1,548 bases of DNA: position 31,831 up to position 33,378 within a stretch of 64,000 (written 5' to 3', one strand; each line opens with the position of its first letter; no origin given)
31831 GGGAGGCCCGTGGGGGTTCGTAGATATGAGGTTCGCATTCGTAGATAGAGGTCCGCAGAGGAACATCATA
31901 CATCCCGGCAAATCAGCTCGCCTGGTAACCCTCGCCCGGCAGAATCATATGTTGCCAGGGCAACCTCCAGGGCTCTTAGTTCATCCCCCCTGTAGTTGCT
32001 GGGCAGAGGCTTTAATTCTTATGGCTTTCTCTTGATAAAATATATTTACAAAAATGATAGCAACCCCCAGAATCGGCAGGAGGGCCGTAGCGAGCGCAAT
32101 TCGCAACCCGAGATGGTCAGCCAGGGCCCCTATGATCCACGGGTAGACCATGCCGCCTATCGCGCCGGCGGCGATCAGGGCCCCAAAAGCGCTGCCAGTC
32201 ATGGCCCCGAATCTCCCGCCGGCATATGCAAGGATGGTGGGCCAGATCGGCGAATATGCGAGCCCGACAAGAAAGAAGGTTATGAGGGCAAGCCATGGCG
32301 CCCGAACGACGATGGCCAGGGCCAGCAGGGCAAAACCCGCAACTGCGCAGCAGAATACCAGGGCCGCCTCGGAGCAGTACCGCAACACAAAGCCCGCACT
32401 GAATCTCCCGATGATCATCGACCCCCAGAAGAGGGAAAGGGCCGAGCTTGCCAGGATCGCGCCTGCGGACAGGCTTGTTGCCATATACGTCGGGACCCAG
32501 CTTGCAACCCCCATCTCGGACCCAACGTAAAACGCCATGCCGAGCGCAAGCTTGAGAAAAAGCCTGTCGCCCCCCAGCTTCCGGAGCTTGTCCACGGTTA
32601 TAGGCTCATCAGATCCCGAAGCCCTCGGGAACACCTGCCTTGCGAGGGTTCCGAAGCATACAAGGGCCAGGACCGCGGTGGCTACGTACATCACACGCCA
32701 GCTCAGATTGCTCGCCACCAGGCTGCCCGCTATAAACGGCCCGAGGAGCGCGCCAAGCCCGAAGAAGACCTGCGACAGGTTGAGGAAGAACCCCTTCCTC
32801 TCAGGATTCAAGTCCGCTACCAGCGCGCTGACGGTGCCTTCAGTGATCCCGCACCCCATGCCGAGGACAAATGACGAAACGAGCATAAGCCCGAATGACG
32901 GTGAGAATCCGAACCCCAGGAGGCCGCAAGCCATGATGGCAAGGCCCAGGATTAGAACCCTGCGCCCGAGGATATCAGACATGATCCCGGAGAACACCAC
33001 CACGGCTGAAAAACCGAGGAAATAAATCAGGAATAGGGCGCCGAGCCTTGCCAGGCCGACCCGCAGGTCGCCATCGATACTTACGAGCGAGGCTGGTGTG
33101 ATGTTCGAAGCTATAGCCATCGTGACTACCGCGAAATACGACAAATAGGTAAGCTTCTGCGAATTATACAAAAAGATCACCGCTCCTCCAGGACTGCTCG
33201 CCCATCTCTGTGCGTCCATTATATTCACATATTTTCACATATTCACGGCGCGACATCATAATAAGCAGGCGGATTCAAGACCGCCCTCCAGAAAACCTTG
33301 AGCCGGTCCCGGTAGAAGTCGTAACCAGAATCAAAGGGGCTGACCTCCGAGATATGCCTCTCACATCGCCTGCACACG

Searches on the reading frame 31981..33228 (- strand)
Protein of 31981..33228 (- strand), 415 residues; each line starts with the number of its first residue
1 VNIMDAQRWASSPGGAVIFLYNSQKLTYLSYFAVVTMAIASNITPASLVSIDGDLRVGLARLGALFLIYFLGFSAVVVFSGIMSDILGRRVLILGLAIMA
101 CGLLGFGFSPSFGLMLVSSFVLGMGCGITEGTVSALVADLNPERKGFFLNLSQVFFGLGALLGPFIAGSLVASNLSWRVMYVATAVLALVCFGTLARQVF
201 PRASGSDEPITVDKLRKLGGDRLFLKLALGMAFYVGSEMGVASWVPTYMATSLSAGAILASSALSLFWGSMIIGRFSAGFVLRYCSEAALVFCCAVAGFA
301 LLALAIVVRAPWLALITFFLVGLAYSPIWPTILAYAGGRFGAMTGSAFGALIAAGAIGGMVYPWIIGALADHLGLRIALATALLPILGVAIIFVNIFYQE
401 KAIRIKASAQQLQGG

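Call 45: search_protein_families(library=pfam, proteins=[window:31981-33228:-], max_evalue=0.0001)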
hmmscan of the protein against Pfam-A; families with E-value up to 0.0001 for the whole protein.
window:31981-33228:- (415 aa): 1 family
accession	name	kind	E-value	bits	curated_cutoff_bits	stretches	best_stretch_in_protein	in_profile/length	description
PF07690.21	MFS_1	-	8.6e-38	130.6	33.4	2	32-350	3-334/347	Major Facilitator Superfamily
